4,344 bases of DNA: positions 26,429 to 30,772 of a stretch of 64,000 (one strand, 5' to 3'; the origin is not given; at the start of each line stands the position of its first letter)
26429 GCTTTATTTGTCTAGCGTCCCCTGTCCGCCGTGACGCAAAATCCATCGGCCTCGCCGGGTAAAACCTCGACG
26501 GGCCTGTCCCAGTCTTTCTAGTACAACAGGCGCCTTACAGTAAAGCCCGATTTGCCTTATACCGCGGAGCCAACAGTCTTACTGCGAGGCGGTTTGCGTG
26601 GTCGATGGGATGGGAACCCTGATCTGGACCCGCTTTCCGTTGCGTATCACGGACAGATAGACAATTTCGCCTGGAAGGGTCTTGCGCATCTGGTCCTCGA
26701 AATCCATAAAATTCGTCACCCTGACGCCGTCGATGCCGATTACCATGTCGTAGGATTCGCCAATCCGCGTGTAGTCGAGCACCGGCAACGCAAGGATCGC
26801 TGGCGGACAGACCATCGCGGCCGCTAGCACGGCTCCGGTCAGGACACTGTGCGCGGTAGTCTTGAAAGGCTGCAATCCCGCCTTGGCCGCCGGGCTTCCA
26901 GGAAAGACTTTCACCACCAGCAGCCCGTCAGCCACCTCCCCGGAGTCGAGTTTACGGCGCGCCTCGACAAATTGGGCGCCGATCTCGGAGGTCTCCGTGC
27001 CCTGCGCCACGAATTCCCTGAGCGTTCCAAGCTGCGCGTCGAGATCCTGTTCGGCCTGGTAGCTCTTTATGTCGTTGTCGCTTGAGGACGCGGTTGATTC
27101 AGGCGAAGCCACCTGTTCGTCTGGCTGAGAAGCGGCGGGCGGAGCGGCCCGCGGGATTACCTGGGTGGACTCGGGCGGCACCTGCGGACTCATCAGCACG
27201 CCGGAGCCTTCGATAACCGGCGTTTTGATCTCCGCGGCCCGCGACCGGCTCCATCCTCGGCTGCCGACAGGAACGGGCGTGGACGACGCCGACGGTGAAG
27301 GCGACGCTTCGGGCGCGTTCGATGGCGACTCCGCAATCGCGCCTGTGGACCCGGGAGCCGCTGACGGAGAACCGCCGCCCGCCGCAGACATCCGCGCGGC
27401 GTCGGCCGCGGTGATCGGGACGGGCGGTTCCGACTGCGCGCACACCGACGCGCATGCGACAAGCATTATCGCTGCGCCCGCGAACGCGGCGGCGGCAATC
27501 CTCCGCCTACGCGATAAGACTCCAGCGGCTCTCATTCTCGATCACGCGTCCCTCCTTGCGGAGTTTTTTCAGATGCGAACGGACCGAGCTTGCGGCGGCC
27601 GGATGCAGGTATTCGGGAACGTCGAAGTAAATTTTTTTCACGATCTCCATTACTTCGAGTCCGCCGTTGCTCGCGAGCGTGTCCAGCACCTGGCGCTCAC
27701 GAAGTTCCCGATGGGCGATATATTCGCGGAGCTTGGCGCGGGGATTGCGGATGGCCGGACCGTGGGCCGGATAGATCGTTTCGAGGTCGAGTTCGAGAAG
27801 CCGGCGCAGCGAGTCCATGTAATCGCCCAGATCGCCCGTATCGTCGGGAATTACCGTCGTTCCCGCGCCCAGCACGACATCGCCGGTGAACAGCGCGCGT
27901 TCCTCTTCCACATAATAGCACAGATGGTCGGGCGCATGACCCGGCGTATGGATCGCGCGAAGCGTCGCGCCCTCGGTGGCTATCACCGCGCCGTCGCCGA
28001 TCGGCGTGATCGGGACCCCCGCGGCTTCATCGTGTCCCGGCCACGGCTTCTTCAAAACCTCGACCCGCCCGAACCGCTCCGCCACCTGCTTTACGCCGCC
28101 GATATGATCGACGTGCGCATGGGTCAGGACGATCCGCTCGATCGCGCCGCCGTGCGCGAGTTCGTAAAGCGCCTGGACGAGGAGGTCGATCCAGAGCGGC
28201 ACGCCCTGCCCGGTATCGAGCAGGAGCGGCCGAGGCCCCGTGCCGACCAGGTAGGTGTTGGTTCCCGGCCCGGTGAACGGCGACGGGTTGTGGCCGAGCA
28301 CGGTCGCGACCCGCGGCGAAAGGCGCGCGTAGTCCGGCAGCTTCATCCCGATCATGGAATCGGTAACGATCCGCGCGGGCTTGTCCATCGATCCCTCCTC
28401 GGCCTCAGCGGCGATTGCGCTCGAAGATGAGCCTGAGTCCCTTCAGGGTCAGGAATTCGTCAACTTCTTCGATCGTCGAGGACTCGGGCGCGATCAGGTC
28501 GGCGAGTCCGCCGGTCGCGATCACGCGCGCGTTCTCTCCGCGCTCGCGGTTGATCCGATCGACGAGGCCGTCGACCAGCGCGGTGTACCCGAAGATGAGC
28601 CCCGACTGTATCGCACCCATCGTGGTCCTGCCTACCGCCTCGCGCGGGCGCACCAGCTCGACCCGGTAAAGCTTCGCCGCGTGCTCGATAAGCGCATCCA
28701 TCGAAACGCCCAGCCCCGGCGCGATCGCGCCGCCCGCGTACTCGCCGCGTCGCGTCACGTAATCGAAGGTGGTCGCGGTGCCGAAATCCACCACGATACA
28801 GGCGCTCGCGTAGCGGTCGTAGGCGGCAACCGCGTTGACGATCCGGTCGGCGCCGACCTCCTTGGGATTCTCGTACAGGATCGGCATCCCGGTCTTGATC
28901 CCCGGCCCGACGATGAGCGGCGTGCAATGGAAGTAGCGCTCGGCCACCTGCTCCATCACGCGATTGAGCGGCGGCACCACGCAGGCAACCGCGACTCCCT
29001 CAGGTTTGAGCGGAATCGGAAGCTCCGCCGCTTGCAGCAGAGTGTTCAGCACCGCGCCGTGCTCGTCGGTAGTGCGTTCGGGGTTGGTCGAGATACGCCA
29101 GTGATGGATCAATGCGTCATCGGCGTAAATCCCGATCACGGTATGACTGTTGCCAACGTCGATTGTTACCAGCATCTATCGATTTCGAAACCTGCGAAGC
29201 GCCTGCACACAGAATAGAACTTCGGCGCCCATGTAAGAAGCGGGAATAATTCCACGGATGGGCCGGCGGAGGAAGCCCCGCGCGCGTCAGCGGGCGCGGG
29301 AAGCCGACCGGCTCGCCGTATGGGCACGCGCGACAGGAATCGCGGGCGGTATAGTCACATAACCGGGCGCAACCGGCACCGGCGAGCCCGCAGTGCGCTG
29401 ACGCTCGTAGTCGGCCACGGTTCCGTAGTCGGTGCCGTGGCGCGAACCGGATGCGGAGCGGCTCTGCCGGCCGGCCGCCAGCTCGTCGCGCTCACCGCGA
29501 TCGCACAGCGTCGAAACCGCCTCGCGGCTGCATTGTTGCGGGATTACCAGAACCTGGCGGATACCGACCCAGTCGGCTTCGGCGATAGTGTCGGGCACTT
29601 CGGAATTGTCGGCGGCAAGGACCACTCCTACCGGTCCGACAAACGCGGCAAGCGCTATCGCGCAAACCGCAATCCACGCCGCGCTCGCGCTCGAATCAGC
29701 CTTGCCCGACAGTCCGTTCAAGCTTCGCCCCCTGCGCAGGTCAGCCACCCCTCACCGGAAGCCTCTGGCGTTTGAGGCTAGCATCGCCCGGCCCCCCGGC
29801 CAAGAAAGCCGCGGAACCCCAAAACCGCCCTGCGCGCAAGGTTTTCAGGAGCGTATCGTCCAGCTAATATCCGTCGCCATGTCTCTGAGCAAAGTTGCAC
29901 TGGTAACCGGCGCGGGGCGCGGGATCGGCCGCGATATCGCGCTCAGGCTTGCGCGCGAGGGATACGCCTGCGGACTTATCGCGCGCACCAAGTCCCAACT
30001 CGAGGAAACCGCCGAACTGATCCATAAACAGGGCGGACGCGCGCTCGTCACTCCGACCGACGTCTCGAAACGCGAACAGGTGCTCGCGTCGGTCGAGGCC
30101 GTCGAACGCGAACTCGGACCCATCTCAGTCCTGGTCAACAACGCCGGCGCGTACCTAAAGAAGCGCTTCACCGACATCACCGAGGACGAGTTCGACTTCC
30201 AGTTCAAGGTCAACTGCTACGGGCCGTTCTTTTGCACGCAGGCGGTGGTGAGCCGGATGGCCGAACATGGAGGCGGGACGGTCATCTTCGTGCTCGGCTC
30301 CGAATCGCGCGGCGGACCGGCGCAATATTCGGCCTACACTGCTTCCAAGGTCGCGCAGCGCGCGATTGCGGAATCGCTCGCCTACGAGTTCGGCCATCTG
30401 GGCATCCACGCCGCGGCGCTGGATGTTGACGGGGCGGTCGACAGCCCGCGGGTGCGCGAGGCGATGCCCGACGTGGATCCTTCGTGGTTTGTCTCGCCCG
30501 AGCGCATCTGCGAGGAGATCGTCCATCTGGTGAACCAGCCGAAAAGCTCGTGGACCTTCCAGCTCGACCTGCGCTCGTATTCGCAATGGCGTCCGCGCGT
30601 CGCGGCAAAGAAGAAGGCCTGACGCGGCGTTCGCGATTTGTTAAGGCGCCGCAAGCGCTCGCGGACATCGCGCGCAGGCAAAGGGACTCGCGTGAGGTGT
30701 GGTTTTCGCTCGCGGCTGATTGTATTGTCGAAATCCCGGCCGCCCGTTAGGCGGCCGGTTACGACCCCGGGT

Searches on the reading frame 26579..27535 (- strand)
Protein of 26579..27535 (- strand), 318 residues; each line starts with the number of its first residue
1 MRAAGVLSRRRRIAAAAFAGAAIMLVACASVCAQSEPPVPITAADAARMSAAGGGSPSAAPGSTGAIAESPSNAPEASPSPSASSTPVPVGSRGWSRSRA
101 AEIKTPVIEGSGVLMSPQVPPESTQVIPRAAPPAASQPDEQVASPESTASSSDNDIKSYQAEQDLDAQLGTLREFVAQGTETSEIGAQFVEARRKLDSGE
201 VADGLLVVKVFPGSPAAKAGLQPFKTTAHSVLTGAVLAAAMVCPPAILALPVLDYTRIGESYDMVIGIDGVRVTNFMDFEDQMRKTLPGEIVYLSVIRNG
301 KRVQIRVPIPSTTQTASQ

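Call 6: search_protein_families(library=pfam, proteins=[window:26579-27535:-])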
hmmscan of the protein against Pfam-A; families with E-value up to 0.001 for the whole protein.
window:26579-27535:- (318 aa): 1 family
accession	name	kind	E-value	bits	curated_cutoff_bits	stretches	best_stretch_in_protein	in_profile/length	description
PF13180.12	PDZ_2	-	6.9e-11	42.7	27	1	184-308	2-79/80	PDZ domain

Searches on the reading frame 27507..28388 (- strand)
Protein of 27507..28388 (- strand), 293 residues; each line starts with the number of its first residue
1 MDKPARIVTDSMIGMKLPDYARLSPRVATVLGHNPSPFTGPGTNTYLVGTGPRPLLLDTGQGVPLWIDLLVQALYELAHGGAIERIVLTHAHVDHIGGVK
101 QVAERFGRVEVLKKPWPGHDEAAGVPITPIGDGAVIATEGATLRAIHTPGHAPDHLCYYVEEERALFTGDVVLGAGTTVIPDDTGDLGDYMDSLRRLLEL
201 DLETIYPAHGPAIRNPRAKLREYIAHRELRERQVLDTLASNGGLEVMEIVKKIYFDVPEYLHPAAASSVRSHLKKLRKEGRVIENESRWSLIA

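Call 6: search_protein_families(library=pfam, proteins=[window:27507-28388:-])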
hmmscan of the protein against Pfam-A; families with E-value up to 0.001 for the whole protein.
window:27507-28388:- (293 aa): 4 families
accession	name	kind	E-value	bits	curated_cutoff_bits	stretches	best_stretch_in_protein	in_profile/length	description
PF00753.33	Lactamase_B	-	6.9e-28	98.4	22.7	1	42-209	5-196/196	Metallo-beta-lactamase superfamily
PF17778.7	BLACT_WH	-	1.1e-16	60.9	22.8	1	246-289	2-46/46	Beta-lactamase associated winged helix domain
PF19583.5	ODP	-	9.2e-07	29.3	27.2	1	43-174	3-139/194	ODP family beta lactamase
PF12706.13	Lactamase_B_2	-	1.4e-05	25.3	27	1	56-172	4-144/200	Beta-lactamase superfamily domain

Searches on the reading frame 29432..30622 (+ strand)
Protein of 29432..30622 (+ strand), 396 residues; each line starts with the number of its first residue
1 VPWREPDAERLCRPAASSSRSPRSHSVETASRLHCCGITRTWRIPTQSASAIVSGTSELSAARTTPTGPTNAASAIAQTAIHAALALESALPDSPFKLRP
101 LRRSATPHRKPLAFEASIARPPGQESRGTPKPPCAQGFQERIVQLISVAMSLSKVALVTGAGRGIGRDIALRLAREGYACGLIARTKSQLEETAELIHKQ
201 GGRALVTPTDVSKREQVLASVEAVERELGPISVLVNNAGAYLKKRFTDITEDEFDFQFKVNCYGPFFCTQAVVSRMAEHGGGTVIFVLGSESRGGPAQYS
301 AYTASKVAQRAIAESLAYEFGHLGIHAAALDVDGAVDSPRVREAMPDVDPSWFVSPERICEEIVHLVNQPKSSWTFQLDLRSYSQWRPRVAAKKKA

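Call 6: search_protein_families(library=pfam, proteins=[window:29432-30622:+])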
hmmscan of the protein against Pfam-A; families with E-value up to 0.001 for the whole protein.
window:29432-30622:+ (396 aa): 3 families
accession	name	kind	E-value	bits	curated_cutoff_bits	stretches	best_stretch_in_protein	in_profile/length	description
PF00106.31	adh_short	-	1.7e-43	148.8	26.6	1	154-330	1-177/195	short chain dehydrogenase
PF13561.12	adh_short_C2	-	3.9e-32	112.1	27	1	160-329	1-170/236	Enoyl-(Acyl carrier protein) reductase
PF08659.16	KR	-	4.4e-10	40.2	22.6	1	156-274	3-125/180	KR domain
